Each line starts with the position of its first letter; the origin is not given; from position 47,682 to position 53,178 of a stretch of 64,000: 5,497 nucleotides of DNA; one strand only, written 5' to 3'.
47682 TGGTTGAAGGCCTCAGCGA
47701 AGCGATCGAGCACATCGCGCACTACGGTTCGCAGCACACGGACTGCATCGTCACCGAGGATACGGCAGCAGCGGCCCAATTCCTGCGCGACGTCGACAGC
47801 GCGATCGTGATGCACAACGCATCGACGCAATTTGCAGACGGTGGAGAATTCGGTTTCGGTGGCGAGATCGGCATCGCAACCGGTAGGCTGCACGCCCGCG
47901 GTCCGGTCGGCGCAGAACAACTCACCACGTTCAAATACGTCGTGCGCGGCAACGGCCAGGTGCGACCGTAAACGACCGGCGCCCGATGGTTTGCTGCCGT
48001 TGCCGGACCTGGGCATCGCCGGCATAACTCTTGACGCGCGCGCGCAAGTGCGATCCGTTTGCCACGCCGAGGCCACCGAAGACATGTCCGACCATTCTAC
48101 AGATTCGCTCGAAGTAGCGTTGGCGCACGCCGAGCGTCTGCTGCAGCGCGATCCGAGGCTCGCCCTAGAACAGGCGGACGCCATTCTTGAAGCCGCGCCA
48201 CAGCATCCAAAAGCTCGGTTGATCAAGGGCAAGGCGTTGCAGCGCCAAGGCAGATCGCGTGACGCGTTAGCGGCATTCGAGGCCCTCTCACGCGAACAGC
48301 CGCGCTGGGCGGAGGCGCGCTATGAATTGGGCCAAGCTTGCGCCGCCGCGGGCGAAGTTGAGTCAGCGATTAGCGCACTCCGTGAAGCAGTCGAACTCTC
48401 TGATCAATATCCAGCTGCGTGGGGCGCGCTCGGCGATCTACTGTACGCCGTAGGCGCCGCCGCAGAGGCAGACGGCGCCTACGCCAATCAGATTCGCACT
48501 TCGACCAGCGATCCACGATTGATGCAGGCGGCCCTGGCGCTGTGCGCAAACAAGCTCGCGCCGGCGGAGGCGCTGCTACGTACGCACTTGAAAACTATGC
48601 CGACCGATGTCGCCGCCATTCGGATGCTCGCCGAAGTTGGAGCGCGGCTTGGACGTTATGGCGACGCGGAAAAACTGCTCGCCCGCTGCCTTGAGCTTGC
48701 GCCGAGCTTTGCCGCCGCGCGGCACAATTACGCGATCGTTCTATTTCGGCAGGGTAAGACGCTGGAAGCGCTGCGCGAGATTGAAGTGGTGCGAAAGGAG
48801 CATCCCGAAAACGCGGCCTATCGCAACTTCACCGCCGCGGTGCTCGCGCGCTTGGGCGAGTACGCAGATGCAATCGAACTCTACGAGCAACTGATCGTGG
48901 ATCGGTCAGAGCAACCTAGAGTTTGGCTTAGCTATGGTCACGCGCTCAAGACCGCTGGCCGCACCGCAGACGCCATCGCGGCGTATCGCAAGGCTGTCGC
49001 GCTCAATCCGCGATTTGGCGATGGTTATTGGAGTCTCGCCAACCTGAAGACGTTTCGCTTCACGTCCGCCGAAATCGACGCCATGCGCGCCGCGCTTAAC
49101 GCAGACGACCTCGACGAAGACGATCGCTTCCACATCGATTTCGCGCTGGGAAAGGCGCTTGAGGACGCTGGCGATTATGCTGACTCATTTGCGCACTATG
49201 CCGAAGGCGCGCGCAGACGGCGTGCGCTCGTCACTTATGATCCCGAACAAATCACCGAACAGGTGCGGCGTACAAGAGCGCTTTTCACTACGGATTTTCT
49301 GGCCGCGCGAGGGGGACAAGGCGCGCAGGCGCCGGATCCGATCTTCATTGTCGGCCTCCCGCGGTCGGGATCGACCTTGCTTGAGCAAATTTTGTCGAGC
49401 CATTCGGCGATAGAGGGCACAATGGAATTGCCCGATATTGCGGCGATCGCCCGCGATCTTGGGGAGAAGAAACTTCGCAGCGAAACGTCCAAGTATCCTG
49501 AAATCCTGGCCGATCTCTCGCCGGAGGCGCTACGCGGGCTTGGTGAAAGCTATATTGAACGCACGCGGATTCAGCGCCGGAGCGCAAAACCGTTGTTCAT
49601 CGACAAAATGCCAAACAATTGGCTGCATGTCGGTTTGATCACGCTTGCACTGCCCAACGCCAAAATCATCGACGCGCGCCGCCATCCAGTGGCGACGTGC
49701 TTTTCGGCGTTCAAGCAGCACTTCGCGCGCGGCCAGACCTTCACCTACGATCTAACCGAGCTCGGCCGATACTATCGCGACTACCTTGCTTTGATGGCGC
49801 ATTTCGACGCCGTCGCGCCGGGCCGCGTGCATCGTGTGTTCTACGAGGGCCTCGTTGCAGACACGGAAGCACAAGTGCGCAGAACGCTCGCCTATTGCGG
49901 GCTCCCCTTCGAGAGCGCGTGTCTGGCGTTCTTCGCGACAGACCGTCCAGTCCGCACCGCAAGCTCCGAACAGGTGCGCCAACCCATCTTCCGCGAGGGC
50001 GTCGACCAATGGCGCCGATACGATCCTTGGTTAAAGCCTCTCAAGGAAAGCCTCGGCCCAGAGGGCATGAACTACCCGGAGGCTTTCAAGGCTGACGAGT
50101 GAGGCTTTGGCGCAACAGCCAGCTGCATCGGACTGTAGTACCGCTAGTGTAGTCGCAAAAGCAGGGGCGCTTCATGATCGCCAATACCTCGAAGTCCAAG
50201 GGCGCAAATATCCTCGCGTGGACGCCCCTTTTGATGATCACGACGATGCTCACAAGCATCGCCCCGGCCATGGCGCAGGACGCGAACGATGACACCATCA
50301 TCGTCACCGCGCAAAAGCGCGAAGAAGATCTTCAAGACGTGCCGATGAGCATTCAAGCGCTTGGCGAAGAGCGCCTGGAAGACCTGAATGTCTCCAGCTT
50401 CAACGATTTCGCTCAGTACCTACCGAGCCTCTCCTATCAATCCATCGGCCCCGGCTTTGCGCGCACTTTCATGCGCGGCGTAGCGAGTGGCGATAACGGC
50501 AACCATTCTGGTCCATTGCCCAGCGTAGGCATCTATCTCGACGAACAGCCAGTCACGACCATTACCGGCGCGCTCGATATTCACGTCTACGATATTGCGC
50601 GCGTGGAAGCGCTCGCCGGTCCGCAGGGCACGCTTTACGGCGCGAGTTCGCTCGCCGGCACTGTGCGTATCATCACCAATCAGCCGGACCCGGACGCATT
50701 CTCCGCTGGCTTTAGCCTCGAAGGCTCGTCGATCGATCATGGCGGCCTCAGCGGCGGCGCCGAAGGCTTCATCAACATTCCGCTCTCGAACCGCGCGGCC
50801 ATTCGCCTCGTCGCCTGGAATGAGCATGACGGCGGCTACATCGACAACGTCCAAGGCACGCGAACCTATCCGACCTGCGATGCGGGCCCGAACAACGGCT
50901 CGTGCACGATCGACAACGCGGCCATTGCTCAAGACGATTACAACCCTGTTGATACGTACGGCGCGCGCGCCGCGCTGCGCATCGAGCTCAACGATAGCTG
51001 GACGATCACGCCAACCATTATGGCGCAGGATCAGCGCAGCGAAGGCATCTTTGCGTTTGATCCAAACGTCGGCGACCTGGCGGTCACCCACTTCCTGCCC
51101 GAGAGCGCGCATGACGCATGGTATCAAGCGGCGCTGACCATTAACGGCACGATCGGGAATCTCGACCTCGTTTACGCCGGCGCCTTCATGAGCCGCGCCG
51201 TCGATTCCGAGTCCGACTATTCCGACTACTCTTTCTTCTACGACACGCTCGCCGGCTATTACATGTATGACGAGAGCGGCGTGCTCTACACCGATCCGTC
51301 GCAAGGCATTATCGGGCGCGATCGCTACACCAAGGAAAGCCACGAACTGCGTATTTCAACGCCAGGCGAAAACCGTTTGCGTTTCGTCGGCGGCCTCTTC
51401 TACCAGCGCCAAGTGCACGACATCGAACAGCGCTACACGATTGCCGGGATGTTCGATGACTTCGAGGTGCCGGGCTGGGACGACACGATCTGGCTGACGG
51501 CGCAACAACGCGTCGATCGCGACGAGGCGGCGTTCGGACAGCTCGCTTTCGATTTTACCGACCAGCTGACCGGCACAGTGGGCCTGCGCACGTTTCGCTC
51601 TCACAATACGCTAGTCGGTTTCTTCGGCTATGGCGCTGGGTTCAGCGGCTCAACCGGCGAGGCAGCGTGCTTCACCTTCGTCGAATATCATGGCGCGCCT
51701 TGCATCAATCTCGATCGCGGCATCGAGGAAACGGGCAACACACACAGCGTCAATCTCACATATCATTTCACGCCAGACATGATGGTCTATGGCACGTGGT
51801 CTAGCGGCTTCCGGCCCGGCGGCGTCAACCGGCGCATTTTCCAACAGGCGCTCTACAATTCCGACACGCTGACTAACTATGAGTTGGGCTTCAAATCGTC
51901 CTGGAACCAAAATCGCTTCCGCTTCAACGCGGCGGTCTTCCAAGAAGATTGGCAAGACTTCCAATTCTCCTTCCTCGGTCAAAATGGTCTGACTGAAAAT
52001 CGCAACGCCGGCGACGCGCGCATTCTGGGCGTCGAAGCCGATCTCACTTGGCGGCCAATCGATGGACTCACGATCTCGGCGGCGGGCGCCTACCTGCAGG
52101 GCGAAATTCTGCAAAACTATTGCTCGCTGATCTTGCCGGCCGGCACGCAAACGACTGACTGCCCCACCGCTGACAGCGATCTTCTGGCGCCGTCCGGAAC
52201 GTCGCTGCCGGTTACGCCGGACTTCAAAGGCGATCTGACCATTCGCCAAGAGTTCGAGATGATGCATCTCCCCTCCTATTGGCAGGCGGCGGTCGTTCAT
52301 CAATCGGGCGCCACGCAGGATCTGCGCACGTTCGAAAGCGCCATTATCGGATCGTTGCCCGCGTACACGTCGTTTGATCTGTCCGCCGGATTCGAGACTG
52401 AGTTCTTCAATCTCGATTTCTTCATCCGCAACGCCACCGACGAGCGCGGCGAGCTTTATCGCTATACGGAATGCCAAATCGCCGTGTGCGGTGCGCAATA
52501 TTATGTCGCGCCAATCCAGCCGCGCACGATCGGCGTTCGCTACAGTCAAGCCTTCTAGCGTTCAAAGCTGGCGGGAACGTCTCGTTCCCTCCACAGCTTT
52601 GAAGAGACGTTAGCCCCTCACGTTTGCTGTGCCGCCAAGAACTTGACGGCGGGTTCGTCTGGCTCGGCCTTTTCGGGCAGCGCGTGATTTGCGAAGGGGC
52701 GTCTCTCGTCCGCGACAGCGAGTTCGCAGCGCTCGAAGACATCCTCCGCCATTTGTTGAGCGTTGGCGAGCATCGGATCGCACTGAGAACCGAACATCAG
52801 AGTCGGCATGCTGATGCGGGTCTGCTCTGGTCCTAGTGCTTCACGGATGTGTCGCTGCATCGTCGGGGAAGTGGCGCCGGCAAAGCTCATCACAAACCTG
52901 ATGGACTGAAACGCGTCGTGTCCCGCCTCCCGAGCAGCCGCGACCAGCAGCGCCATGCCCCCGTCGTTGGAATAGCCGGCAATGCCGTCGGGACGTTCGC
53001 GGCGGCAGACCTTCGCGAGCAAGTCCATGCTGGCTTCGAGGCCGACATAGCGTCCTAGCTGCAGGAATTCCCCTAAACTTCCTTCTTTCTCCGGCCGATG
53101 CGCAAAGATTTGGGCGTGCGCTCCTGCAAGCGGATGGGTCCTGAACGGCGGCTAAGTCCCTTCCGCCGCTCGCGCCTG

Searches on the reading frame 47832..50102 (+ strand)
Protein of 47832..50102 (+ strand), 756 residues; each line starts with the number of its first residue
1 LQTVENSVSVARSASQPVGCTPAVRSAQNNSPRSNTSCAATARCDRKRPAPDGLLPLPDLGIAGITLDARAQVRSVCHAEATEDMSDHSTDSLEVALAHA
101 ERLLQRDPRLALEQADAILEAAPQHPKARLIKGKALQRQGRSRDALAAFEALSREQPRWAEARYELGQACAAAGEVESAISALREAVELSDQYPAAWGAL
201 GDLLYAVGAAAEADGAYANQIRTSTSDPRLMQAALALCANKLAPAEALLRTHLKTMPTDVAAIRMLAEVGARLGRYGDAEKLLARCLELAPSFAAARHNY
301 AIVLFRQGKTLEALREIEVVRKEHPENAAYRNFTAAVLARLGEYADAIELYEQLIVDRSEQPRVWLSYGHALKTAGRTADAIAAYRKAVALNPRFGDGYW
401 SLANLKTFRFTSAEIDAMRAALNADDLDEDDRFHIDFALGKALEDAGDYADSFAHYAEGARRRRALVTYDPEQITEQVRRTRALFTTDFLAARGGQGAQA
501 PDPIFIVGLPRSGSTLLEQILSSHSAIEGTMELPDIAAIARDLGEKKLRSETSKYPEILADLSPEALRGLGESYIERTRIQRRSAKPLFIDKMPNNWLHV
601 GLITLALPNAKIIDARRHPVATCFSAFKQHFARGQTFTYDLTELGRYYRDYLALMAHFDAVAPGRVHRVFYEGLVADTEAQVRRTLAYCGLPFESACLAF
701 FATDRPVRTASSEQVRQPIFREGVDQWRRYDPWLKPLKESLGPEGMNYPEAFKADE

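Call 4: search_protein_families(library=pfam, proteins=[window:47832-50102:+], max_evalue=0.01)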
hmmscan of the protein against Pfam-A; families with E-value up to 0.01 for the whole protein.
window:47832-50102:+ (756 aa): 24 families
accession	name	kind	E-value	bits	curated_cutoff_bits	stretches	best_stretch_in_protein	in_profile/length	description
PF13469.12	Sulfotransfer_3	-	6.2e-49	167.6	27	1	503-694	1-215/216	Sulfotransferase family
PF13432.12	TPR_16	-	6.8e-23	81.2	32.7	2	133-194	4-65/65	Tetratricopeptide repeat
PF13428.12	TPR_14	-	2.7e-21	74.4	23.5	3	161-203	2-44/44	Tetratricopeptide repeat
PF14559.12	TPR_19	-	4.2e-21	75.5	25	4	274-336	5-67/68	Tetratricopeptide repeat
PF07719.23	TPR_2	-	6.8e-19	66.8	27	2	363-394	2-33/34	Tetratricopeptide repeat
PF13414.12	TPR_11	-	2.9e-16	59.3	26.8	2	167-208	1-42/42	TPR repeat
PF13181.12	TPR_8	-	4.3e-14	51.8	25.7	1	363-394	2-33/34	Tetratricopeptide repeat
PF00515.34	TPR_1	-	3.2e-13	49.3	27.8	1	369-395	8-34/34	Tetratricopeptide repeat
PF13431.12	TPR_17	-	5e-13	48.7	24.4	0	284-314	3-33/34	Tetratricopeptide repeat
PF12895.13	ANAPC3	-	5.7e-13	49.4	27.2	2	274-352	3-80/82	Anaphase-promoting complex, cyclosome, subunit 3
PF23914.1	TPR_CcmH_CycH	-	7.2e-13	49.1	42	1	249-354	39-147/158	Cytochrome c-type biogenesis protein H TPR domain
PF13424.12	TPR_12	-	6.6e-12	45.9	30.1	2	294-353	3-70/77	Tetratricopeptide repeat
PF24575.1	TPR_Slam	-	9.7e-09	36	35.2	0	132-179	53-100/104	Surface lipoprotein assembly modifier, N-terminal TPR repeats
PF00685.33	Sulfotransfer_1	-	1.4e-08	34.9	22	1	501-695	1-185/255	Sulfotransferase domain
PF13176.12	TPR_7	-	6.1e-08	32.6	27.9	0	337-357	8-27/36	Tetratricopeptide repeat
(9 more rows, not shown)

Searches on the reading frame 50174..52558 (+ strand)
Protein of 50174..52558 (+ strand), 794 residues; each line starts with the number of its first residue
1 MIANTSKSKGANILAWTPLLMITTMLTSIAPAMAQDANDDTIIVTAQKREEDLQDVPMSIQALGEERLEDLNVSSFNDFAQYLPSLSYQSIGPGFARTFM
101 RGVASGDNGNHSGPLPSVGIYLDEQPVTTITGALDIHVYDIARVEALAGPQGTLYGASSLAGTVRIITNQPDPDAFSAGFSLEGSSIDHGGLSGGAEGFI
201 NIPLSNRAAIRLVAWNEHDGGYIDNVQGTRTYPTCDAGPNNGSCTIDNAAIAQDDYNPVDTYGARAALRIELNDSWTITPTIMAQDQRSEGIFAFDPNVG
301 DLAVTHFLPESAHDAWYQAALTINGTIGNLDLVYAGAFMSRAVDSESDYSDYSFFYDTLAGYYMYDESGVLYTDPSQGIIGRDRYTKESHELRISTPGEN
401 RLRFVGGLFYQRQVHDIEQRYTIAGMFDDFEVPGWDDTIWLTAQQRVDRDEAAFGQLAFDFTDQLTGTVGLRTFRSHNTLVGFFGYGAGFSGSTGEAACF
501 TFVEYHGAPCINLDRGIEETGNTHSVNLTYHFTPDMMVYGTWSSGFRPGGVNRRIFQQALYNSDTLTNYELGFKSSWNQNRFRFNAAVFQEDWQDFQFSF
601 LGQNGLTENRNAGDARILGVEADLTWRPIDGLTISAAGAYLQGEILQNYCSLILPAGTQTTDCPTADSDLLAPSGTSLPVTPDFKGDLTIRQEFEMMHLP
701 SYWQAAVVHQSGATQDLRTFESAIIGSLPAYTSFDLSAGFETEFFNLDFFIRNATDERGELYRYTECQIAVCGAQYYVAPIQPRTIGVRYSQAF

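Call 4: search_protein_families(library=pfam, proteins=[window:50174-52558:+], max_evalue=0.01)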
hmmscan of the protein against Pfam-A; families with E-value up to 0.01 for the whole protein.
window:50174-52558:+ (794 aa): 2 families
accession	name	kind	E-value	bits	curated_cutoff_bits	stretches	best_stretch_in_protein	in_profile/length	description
PF00593.30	TonB_dep_Rec_b-barrel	-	1.1e-33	118.2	27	1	344-753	66-435/436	TonB dependent receptor-like, beta-barrel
PF07715.20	Plug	-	8.3e-15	55.7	23.9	1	53-163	2-107/107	TonB-dependent Receptor Plug Domain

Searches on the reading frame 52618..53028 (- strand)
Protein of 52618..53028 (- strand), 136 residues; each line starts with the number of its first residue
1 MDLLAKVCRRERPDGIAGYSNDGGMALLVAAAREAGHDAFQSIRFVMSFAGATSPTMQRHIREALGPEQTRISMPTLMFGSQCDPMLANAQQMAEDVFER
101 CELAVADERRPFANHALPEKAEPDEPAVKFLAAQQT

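Call 51: search_protein_families(library=ncbifam, proteins=[window:52618-53028:-], max_evalue=0.01)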
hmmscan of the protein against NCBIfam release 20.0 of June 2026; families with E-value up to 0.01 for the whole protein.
window:52618-53028:- (136 aa): 0 families

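Call 52: search_protein_families(library=pfam, proteins=[window:52618-53028:-], max_evalue=10)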
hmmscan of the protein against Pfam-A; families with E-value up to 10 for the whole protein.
window:52618-53028:- (136 aa): 2 families
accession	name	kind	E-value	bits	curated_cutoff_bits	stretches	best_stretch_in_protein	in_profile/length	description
PF03959.19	FSH1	-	1.3e-06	28.7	21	1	5-103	93-188/211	Serine hydrolase (FSH1)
PF06821.19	Ser_hydrolase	-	0.16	12.3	22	1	26-96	68-140/172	Serine hydrolase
